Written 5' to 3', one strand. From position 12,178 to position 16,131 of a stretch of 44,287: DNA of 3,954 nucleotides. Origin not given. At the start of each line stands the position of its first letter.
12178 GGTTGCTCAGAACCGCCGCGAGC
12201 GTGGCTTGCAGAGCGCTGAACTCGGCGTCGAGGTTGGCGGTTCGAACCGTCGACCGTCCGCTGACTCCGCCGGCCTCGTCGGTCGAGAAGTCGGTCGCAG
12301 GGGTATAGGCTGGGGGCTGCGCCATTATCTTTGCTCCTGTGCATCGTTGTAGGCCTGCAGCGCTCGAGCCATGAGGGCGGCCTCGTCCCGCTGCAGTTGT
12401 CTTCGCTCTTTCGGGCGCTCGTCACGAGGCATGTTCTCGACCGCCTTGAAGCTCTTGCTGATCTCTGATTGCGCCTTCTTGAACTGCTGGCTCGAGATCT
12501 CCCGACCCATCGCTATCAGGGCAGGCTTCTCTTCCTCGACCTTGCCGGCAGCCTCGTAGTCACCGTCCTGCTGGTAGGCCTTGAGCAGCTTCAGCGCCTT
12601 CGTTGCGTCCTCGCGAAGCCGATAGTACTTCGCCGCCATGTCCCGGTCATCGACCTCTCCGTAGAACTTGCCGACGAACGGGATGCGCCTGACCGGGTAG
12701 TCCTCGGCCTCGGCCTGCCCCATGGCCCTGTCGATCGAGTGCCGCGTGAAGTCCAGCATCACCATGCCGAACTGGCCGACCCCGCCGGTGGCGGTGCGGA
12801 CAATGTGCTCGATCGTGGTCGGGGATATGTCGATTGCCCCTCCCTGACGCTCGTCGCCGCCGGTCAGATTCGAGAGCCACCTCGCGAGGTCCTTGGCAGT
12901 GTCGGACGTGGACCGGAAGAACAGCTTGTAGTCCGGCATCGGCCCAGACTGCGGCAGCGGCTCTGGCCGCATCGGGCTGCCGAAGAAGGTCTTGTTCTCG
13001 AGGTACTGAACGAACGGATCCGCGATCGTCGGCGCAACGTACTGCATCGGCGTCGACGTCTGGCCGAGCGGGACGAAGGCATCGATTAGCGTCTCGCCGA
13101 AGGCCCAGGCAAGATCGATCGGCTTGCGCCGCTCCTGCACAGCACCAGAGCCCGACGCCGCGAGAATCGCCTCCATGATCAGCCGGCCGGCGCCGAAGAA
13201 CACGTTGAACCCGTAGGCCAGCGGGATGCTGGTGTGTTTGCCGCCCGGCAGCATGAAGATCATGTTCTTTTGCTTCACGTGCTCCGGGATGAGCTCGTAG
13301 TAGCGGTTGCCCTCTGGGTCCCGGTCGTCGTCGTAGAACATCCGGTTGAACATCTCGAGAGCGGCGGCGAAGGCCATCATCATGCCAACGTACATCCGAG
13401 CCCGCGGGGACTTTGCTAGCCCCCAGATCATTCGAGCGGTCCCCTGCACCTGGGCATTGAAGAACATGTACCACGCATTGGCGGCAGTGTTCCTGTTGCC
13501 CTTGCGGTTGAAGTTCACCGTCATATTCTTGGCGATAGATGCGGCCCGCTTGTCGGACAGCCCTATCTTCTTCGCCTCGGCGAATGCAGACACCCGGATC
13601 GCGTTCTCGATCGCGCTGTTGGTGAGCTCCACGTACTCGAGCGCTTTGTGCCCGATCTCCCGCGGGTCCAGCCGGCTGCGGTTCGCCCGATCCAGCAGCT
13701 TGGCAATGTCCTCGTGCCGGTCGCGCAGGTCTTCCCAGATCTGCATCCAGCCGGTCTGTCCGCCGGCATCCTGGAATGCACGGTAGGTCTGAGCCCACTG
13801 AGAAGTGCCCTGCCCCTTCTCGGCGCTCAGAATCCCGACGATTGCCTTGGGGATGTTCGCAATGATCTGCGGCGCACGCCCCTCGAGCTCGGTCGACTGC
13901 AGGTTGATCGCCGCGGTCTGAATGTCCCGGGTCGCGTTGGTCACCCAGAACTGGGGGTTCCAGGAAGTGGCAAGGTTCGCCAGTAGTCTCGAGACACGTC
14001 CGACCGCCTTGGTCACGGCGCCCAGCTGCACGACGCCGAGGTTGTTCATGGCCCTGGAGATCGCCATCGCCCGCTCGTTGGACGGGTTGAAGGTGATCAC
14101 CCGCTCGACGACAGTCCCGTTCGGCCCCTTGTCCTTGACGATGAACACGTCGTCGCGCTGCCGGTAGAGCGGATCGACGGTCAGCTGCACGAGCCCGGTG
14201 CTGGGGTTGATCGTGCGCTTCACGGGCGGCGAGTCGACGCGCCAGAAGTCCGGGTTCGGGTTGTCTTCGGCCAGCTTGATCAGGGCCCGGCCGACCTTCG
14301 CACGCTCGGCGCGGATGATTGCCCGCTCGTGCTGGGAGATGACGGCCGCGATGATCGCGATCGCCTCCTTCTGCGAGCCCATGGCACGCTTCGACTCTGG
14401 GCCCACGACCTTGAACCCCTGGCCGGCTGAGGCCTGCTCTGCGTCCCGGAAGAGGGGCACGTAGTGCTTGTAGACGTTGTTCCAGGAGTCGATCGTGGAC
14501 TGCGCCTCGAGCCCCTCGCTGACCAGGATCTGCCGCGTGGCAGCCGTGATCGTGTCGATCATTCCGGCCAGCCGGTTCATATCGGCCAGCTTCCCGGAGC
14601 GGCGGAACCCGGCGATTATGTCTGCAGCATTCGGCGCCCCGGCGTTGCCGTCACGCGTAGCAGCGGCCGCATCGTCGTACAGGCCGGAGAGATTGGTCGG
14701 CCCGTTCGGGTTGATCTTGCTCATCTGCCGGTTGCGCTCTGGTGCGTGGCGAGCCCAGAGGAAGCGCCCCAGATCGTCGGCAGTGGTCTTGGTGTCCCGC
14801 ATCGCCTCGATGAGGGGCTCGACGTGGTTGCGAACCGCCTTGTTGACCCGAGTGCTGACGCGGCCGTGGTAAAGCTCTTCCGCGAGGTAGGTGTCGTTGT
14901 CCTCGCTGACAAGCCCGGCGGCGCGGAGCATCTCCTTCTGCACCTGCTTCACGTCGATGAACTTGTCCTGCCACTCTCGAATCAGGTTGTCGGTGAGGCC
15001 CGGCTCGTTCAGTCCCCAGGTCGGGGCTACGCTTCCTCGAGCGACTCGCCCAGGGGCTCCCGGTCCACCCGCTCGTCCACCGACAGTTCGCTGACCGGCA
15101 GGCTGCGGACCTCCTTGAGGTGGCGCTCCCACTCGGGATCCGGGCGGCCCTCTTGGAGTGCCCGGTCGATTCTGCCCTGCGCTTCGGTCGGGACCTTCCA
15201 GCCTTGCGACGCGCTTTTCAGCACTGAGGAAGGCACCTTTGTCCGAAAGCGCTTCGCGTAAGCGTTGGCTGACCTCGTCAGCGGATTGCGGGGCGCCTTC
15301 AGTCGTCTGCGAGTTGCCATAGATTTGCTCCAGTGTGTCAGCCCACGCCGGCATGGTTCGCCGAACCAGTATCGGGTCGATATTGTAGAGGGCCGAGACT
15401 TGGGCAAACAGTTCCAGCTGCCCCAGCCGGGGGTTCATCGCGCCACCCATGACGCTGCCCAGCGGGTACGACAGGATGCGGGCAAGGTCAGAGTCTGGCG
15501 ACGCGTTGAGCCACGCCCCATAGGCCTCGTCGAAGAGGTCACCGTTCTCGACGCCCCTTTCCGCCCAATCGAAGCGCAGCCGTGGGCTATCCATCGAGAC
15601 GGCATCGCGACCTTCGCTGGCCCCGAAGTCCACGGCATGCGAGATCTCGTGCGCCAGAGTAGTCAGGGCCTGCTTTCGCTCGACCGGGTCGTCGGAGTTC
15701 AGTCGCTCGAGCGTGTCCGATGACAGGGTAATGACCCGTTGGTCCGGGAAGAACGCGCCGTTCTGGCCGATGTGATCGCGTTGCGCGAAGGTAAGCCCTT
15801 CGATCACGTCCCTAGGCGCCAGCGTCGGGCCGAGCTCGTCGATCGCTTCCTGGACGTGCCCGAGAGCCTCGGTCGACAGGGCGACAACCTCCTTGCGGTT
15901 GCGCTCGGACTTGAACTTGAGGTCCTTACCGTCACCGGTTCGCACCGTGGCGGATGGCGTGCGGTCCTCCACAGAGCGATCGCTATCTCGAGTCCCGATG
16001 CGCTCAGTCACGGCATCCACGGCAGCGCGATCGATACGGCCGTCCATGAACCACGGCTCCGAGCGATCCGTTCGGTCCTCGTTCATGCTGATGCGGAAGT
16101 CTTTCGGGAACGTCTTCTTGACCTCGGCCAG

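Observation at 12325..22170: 9.8-kb ORF (3,281 codons, about 22% of the genome) in the ejection-protein slot: a polyvalent-type mega-protein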

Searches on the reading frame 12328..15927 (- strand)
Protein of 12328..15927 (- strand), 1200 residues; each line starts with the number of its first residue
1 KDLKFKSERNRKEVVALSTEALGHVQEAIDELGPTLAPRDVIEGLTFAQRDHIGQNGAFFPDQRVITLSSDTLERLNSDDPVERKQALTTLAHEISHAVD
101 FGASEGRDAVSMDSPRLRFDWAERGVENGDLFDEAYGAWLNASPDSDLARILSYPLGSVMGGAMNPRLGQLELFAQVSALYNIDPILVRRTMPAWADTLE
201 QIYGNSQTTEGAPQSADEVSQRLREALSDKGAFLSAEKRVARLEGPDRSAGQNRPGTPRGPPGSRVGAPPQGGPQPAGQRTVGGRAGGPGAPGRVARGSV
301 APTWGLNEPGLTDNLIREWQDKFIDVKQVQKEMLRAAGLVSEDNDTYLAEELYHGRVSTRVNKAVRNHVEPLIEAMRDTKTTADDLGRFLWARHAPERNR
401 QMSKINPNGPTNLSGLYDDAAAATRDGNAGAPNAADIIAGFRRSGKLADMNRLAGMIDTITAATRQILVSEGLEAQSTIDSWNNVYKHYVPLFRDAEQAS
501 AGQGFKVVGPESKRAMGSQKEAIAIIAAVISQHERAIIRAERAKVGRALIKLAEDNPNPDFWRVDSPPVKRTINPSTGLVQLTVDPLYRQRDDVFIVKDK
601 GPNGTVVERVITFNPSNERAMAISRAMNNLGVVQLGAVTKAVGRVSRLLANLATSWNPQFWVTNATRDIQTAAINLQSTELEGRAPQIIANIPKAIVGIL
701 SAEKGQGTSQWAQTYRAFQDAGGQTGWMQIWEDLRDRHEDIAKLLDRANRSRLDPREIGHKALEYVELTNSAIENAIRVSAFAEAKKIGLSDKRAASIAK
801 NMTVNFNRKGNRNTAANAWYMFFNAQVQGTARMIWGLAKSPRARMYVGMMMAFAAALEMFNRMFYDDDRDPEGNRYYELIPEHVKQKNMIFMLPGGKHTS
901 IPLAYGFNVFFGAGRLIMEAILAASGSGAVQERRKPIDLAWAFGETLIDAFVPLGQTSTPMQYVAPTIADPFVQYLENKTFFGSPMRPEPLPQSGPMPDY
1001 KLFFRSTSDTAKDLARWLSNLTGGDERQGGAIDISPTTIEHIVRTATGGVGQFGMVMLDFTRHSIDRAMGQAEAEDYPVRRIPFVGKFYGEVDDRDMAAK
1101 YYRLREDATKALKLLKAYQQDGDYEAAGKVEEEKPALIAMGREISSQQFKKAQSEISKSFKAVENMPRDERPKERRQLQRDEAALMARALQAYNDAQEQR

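Call 72: predict_structure(alignment_id=A4)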
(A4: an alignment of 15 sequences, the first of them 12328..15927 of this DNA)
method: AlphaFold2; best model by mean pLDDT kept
length: 1200 residues; sequences in the alignment: 15
mean_pLDDT: 71.0   pTM: 0.61
mean pLDDT of the five models: 71.0, 64.0, 63.1, 62.0, 61.3
residues with pLDDT >= 90: 177; 70-90: 567; 50-70: 258; < 50: 198
segments of 3 or more residues with pLDDT < 50: 1-69, 92-129, 162-164, 231-300, 496-502
pLDDT, mean of each block of 10 residues (from residue 1): 32 37 39 32 29 27 36 64 63 43 33 34 36 81 79 71 53 73 83 85 69 55 63 33 31 30 34 33 33 41 69 82 90 83 92 90 88 90 92 92 82 91 90 93 94 94 91 88 84 58 72 70 88 89 93 90 87 66 79 90 85 92 86 58 72 69 74 79 88 91 81 93 74 75 73 57 75 88 94 92 78 73 65 70 77 84 63 64 76 77 71 84 64 65 70 55 64 74 66 66 74 83 75 81 69 68 61 56 69 67 79 87 84 84 85 83 73 74 81 73
secondary structure, 60 per line:
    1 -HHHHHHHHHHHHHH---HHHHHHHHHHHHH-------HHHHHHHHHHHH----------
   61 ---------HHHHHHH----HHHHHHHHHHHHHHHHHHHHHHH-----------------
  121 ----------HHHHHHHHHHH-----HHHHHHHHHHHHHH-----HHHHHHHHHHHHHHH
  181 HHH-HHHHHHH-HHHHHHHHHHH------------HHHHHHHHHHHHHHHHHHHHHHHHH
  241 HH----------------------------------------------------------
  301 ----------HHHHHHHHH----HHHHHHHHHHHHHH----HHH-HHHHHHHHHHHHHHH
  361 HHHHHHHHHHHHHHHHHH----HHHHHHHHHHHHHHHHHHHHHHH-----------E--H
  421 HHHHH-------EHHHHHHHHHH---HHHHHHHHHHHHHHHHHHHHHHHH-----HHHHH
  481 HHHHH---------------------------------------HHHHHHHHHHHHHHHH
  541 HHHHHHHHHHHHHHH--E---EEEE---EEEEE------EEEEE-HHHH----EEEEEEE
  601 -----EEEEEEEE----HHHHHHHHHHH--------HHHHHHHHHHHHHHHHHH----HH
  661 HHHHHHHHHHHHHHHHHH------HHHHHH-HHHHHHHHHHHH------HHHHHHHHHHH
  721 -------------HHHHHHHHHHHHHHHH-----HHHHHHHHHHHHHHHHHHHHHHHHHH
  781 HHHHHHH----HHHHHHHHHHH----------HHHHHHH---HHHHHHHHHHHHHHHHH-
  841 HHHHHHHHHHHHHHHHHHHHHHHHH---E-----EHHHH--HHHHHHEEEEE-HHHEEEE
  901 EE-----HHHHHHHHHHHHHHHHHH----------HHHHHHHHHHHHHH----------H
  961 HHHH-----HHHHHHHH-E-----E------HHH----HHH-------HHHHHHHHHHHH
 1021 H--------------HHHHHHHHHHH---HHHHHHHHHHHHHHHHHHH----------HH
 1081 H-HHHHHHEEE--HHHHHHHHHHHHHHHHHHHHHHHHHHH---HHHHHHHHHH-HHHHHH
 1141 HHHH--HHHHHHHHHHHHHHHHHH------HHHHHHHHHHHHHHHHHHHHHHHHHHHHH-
elements in order (helices of 4 or more, strands of 3 or more residues): H2-15 H19-31 H39-50 H70-76 H81-103 H131-141 H147-160 H166-183 H185-191 H193-203 H216-242 H311-319 H324-337 H346-378 H383-405 H420-425 H434-443 H447-470 H476-485 H525-555 E562-565 E569-573 E580-584 H586-589 E594-600 E606-613 H618-628 H637-654 H659-678 H685-690 H692-703 H710-720 H734-749 H755-787 H792-802 H813-819 H823-839 H841-865 H876-879 H882-887 E888-892 E897-902 H908-925 H936-949 H960-964 H970-977 H1009-1021 H1036-1046 H1050-1068 H1083-1088 E1089-1091 H1094-1120 H1124-1133 H1135-1144 H1147-1164 H1171-1199

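Call 75: fold_search(model_id=the predicted structure, library=pdb)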
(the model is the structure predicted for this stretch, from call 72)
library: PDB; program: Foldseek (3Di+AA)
matches with E <= 10: 113; with E <= 0.001: 0
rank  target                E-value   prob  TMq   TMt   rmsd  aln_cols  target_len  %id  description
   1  8iwo_A                1.1e-01  0.12  0.08  0.09  27.0       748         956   12  The rice Na+/H+ antiporter SOS1 in an auto-inhibited state (released 2023-11-22)
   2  9exk                  2.8e-01  0.08  0.09  0.10  34.2      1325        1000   11  Scalable protein design using hallucination in a relaxed sequence space (released 2024-10-16)
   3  7ngh_A                5.0e-01  0.08  0.06  0.14  25.9       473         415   10  Structure of glutamate transporter homologue in complex with Sybody (released 2021-09-15)
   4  4oyf_A                7.0e-01  0.04  0.05  0.11  26.4       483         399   10  Crystal structure of GLTPH R397A IN Sodium-bound state (released 2014-08-13)
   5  4kpp_B                9.8e-01  0.10  0.08  0.18  20.6       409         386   11  Crystal Structure of H+/Ca2+ Exchanger CAX (released 2013-06-26)
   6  7tcd                  1.1e+00  0.06  0.07  0.12  23.6       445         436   10  LOV2-DARPIN fusion: D13 (released 2023-07-05)
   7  8qai_A                1.2e+00  0.07  0.06  0.14  25.2       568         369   12  X-ray crystal structure of a de novo designed single-chain parallel coiled-coil alpha-helical barrel with 7 inner heli (released 2024-07-03)
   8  3ncy_A                1.3e+00  0.08  0.08  0.16  20.3       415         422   10  X-ray crystal structure of an arginine agmatine antiporter (AdiC) in complex with a Fab fragment (released 2010-08-18)
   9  9qtq_M                1.4e+00  0.12  0.07  0.21  21.4       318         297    8  Structure of the energy converting methyltransferase (Mtr) of Methanosarcina mazei in complex with a novel protein bin (released 2025-12-24)
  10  8a7f_A                1.6e+00  0.04  0.03  0.08  25.1       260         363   12  Crystal structure of a chimeric LOV-Histidine kinase SB2F1-I66R mutant (asymmetrical variant, trigonal form with long  (released 2024-01-10)
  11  3v8g_F                1.6e+00  0.03  0.06  0.13  25.9       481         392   11  Crystal structure of an asymmetric trimer of a glutamate transporter homologue (GltPh) (released 2012-02-15)
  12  5xat_C                1.9e+00  0.06  0.05  0.12  20.4       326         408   11  Structural insights into the elevator-like mechanism of the sodium/citrate symporter CitS (released 2017-06-14)
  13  7cb8_A                2.0e+00  0.08  0.06  0.13  16.1       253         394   12  Structure of a FIC-domain protein from Mycobacterium marinum in complex with CDP (released 2021-08-18)
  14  3mk4_A                2.3e+00  0.05  0.05  0.15  20.9       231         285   11  X-Ray structure of human PEX3 in complex with a PEX19 derived peptide (released 2010-06-30)
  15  8xq8                  2.4e+00  0.03  0.07  0.08  27.9       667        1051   10  Structure of the sea urchin spSLC9C1 in state-1 w/ cAMP protomer (released 2024-07-17)
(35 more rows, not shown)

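Call 102: search_solved_structures(query=A4, max_evalue=10, show_alignments=0)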
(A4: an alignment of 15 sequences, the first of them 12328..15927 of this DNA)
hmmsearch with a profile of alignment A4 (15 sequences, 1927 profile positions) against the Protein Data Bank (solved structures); distinct sequences matched with E-value up to 10: 11.
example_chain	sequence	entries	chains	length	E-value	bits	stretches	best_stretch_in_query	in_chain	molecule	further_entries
9e5c_6k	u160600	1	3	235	0.99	10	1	1828-1923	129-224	Dynein arm light chain, axonemal, putative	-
3dte_A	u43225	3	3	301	1.3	9.7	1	837-886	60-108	IrrE protein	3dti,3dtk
9vvi_W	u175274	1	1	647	1.8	9.2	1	1821-1903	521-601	Probable ATP-binding protein YheS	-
7tal_A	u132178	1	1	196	2.1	9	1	1836-1906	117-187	D4_deltaDARP LOV2-DARPin fusion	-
6dlc_A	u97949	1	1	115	2.8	8.5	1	1864-1926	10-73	Designed protein DHD1:234_A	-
8oir_Aa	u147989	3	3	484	4.3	7.9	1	1821-1914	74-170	Peptide chain release factor 1, mitochondrial | Peptide chain release factor 1, mitochondrial,mtRF1(AAQ)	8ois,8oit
8oin_Aa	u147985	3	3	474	4.3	7.9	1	1821-1914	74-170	Peptide chain release factor 1, mitochondrial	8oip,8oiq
2xzr_A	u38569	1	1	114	5.5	7.6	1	1863-1917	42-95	IMMUNOGLOBULIN-BINDING PROTEIN EIBD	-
5j10_A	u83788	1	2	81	5.6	7.5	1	1859-1922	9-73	peptide design 2L4HC2_24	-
5hyu_A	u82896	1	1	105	6.5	7.3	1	1856-1926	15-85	M protein, serotype 2.1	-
6r17_A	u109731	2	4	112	7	7.2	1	1834-1920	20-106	Synaptonemal complex central element protein 2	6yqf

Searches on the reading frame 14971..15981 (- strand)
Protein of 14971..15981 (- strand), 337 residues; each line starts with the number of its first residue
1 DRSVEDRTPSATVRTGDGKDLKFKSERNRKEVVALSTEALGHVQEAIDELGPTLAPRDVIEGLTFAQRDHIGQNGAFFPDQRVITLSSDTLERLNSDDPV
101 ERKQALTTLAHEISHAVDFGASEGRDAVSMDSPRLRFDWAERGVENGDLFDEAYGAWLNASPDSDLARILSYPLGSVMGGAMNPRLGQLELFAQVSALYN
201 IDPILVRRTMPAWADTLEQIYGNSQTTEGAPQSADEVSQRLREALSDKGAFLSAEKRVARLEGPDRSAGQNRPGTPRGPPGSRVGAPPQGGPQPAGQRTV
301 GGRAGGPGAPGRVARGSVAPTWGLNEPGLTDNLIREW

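Call 37: find_homologous_proteins(query=window:14971-15981:-, max_evalue=0.001)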
Query window:14971-15981:-: 7874 candidates shared short words with the query, none scored E <= 0.001.
